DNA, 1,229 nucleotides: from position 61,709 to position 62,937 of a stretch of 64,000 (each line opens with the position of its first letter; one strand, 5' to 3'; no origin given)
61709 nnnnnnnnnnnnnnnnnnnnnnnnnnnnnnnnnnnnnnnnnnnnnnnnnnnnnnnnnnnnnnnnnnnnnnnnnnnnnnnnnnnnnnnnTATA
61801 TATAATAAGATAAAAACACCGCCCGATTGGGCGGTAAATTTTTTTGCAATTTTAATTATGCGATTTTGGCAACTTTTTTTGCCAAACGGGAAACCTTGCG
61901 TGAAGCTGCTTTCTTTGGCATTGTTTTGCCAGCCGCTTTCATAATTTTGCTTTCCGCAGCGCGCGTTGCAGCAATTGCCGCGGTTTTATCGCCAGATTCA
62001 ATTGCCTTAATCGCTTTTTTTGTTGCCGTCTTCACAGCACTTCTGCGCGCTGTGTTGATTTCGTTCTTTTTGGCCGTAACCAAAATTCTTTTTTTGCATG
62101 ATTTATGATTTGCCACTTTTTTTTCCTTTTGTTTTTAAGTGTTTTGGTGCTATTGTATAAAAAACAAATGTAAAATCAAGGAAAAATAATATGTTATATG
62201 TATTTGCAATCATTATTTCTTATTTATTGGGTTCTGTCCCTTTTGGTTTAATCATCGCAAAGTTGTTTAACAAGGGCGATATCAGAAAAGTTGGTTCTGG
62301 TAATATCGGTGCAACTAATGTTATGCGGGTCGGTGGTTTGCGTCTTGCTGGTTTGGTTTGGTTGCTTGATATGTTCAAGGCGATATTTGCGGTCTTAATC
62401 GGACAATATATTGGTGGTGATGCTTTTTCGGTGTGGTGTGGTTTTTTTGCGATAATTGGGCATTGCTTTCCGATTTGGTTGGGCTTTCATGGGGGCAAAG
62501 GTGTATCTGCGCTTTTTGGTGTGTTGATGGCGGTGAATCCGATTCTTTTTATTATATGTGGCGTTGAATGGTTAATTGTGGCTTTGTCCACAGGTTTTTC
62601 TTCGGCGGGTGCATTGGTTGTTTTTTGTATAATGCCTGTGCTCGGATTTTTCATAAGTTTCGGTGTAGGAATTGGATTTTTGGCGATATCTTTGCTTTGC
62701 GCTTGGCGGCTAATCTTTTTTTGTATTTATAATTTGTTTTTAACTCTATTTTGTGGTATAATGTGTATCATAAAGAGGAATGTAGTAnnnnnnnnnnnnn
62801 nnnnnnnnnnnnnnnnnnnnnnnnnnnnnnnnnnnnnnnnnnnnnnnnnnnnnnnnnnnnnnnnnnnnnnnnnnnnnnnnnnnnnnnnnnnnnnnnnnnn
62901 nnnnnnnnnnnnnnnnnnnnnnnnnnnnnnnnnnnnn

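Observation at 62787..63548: Stand-alone paralog of the C-terminal module of the 1061-aa Cys-rich protein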

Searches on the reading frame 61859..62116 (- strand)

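Call 11: search_protein_families(library=pfam, proteins=[window:61859-62116:-], max_evalue=0.001)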
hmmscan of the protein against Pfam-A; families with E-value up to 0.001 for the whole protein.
window:61859-62116:- (86 aa): 1 family
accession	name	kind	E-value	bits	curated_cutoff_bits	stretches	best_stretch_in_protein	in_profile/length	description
PF01649.23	Ribosomal_S20p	-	2.9e-19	69.9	29.5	1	2-82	1-82/83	Ribosomal protein S20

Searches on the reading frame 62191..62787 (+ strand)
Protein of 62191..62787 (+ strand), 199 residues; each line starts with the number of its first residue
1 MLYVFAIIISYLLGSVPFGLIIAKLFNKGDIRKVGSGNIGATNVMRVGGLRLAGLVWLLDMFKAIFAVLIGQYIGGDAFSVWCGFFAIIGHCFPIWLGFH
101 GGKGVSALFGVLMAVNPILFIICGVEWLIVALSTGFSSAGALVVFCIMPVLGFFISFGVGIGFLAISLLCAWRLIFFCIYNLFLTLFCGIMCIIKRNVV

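Call 11: search_protein_families(library=pfam, proteins=[window:62191-62787:+], max_evalue=0.001)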
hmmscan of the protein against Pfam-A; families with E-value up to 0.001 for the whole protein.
window:62191-62787:+ (199 aa): 1 family
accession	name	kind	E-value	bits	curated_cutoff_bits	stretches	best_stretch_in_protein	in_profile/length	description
PF02660.20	G3P_acyltransf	-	8e-43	146.8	24.1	1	9-173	1-156/164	Glycerol-3-phosphate acyltransferase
